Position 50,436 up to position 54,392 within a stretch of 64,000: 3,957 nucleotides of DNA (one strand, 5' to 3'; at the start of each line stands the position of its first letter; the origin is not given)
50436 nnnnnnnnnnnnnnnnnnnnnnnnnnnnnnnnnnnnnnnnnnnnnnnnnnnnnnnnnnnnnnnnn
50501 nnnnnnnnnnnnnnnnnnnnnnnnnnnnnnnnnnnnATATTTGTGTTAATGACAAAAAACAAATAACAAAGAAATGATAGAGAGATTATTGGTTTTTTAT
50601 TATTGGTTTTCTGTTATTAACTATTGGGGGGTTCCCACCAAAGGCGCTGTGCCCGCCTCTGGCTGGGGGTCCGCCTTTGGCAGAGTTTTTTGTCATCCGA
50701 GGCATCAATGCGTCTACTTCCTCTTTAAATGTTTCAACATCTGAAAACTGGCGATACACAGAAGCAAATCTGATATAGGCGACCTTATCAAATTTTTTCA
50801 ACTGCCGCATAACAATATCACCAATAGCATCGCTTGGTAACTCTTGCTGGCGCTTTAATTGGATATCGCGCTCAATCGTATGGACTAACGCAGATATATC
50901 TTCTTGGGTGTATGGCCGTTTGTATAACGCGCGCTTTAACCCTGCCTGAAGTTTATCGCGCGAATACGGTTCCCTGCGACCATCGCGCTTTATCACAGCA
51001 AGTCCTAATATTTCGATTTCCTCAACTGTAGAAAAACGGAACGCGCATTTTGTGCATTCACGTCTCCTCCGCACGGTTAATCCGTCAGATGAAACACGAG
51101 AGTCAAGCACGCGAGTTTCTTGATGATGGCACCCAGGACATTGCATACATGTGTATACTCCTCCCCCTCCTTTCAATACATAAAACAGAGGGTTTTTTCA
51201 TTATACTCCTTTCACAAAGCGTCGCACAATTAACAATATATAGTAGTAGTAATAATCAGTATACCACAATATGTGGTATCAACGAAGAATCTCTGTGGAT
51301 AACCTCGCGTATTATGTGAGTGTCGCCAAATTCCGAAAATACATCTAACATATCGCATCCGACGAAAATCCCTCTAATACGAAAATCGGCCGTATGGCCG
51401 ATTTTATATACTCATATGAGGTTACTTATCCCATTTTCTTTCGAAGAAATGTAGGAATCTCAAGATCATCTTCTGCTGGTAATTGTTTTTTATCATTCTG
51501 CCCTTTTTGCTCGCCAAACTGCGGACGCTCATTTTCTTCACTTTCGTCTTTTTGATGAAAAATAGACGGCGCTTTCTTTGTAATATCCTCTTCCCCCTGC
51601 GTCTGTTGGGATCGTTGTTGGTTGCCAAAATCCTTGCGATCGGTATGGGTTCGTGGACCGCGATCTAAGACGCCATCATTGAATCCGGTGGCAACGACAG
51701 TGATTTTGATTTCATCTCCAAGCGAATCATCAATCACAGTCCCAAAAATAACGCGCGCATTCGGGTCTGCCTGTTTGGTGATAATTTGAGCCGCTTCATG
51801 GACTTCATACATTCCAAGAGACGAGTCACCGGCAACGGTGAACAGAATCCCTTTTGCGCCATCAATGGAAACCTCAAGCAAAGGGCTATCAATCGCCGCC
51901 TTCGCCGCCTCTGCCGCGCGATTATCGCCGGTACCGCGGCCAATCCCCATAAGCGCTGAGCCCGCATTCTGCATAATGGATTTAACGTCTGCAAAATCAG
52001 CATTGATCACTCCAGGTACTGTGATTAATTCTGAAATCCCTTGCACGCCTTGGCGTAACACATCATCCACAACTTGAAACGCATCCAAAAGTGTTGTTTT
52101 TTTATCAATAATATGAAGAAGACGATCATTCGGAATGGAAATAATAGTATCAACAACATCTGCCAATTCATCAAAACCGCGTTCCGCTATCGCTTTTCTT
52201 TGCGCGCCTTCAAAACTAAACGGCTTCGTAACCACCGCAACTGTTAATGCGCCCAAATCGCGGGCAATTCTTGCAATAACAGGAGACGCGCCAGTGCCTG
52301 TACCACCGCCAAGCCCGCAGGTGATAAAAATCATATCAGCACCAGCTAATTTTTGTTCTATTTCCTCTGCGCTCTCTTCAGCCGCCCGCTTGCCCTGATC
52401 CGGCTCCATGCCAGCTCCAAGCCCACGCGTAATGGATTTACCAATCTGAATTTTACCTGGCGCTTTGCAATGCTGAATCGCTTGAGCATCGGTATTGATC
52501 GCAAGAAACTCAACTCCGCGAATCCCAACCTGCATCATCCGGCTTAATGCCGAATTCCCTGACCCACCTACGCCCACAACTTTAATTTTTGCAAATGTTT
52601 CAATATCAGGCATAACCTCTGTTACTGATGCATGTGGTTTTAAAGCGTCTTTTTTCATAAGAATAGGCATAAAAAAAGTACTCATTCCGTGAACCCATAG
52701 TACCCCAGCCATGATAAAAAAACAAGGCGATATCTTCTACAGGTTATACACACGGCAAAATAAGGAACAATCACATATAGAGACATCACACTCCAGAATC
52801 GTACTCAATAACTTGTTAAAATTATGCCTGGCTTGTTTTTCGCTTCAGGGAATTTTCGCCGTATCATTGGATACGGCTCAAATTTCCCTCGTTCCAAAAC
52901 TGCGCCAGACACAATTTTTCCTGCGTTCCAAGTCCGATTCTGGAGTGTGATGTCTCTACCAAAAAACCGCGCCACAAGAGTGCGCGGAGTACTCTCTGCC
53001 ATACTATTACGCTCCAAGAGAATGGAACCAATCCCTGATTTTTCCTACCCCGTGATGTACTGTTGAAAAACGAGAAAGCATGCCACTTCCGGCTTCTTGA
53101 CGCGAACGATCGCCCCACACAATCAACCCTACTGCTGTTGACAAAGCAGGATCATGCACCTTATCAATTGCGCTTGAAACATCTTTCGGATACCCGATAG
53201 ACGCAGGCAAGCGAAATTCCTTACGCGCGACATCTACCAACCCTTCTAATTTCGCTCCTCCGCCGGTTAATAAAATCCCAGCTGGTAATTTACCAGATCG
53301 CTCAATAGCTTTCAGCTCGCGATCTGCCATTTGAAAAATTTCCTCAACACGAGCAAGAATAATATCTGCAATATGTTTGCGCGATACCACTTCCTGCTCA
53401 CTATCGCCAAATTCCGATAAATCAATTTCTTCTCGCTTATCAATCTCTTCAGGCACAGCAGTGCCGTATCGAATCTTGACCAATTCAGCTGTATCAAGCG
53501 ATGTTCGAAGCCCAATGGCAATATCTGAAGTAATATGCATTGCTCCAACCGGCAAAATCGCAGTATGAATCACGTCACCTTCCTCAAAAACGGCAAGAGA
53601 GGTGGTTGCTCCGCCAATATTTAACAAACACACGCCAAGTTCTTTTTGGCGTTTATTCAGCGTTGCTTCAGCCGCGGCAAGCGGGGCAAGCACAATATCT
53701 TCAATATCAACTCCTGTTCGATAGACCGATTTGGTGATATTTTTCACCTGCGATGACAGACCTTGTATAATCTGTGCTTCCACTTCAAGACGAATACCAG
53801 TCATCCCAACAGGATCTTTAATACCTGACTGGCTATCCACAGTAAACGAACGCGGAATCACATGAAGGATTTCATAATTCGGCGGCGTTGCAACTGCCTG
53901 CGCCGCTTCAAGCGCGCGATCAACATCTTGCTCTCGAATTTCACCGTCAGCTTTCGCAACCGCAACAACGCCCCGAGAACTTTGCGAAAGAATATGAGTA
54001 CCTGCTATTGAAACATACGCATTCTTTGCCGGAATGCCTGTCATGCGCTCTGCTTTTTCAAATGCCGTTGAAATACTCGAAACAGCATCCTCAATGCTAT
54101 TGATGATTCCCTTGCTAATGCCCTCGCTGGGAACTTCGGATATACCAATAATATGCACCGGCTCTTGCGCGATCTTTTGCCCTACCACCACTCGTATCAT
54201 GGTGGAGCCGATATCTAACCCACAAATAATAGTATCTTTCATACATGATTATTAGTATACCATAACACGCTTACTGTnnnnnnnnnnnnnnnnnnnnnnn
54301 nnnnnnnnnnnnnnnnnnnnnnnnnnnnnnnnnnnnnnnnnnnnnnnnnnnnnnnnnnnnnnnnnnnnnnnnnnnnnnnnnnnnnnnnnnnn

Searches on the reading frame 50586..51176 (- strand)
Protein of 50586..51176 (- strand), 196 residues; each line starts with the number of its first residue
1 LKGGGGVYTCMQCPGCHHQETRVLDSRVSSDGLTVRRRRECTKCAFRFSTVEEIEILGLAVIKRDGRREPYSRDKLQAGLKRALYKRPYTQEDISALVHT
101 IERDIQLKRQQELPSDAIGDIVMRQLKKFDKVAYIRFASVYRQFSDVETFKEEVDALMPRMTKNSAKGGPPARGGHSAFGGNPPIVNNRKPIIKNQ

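Call 11: search_protein_families(library=pfam, max_evalue=0.01, proteins=[window:50586-51176:-])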
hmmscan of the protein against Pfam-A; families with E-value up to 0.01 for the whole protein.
window:50586-51176:- (196 aa): 2 families
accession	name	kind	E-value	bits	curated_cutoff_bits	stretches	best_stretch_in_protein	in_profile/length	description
PF03477.21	ATP-cone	-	7.3e-22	78.2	25.8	1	60-146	2-87/88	ATP cone domain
PF22811.2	Zn_ribbon_NrdR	-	3.2e-18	65.8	27.2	1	11-52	1-42/42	Transcriptional repressor NrdR-like, N-terminal domain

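Call 51: find_related_loci(query=window:50586-51146:-, collection=metagenome_contigs, flank=2500)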
Query window:50586-51146:- (186 aa) in metagenome_contigs; peptide patterns used: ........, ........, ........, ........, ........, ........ (x = any residue, [..] = any of these).
506 stretches matched a pattern; 96 encode a relative of the query (tblastn E <= 1e-3); the best 80 are kept; 80 distinct loci.
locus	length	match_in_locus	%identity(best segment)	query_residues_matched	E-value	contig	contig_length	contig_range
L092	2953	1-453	82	4-157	3e-82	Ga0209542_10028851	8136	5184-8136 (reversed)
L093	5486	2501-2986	56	1-162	3e-63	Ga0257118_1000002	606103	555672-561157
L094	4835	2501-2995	57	1-162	2e-61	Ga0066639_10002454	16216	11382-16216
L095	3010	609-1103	57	1-162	1e-61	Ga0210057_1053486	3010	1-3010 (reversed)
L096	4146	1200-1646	59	1-149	1e-60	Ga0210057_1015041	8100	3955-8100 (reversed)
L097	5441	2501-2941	63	1-147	1e-60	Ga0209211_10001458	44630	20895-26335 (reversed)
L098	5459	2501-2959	58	1-153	1e-60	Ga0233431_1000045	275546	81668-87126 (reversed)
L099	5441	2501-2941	61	1-147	5e-60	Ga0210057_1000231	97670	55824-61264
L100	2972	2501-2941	61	1-147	3e-60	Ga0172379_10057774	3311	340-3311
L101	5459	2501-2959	60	1-153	2e-59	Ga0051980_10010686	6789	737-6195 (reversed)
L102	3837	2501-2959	60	1-153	2e-59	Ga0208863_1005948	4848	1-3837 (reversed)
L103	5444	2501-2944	57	1-148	2e-59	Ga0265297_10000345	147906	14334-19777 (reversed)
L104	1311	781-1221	60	1-147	1e-62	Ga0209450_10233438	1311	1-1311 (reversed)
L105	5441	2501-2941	62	1-147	3e-59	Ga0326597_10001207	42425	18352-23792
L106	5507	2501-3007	57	1-173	3e-59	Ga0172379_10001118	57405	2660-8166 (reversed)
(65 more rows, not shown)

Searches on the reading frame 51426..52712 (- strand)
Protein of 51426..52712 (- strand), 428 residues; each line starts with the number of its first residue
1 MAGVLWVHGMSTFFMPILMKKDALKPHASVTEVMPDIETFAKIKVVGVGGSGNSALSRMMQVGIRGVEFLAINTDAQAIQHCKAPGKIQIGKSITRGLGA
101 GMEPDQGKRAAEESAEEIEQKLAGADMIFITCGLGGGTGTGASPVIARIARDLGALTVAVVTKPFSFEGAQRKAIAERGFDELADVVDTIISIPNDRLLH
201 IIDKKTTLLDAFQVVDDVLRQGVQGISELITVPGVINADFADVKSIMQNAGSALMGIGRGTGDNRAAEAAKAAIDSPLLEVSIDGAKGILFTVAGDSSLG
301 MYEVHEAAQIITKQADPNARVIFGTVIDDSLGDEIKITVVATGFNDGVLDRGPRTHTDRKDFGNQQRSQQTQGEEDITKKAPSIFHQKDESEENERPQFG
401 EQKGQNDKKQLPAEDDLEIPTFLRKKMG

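Call 11: search_protein_families(library=pfam, max_evalue=0.01, proteins=[window:51426-52712:-])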
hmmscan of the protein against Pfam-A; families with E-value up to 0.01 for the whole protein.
window:51426-52712:- (428 aa): 4 families
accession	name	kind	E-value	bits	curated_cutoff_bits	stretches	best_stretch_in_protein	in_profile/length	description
PF00091.31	Tubulin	-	9.8e-47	160.1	33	1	42-203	1-190/190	Tubulin/FtsZ family, GTPase domain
PF12327.13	FtsZ_C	-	1.2e-32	112.5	27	1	251-344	1-94/95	FtsZ family, C-terminal domain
PF13809.12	Tubulin_2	-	0.00066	19.5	27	0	126-153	162-189/356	Tubulin like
PF04055.27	Radical_SAM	-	0.0038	17.9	29.5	1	106-243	21-162/166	Radical SAM superfamily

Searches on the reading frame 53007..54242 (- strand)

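Call 17: search_protein_families(library=pfam, max_evalue=0.001, proteins=[window:53007-54242:-])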
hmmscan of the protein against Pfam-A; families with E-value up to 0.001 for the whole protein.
window:53007-54242:- (411 aa): 5 families
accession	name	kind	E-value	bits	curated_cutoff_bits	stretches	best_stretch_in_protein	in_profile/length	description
PF14450.12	FtsA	-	4.7e-42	143.8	31.8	2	205-372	1-127/127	Cell division protein FtsA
PF02491.25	SHS2_FTSA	-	4.4e-30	104.3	25.4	1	81-159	1-78/79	SHS2 domain inserted in FTSA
PF06723.19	MreB_Mbl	-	7.4e-11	41.9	27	1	173-350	116-304/327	MreB/Mbl protein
PF11104.14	PilM_2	-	1.1e-08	34.8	27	1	178-258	155-236/340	Type IV pilus assembly protein PilM;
PF06277.17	EutA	-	8.3e-06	25.4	27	1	158-241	103-182/475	Ethanolamine utilisation protein EutA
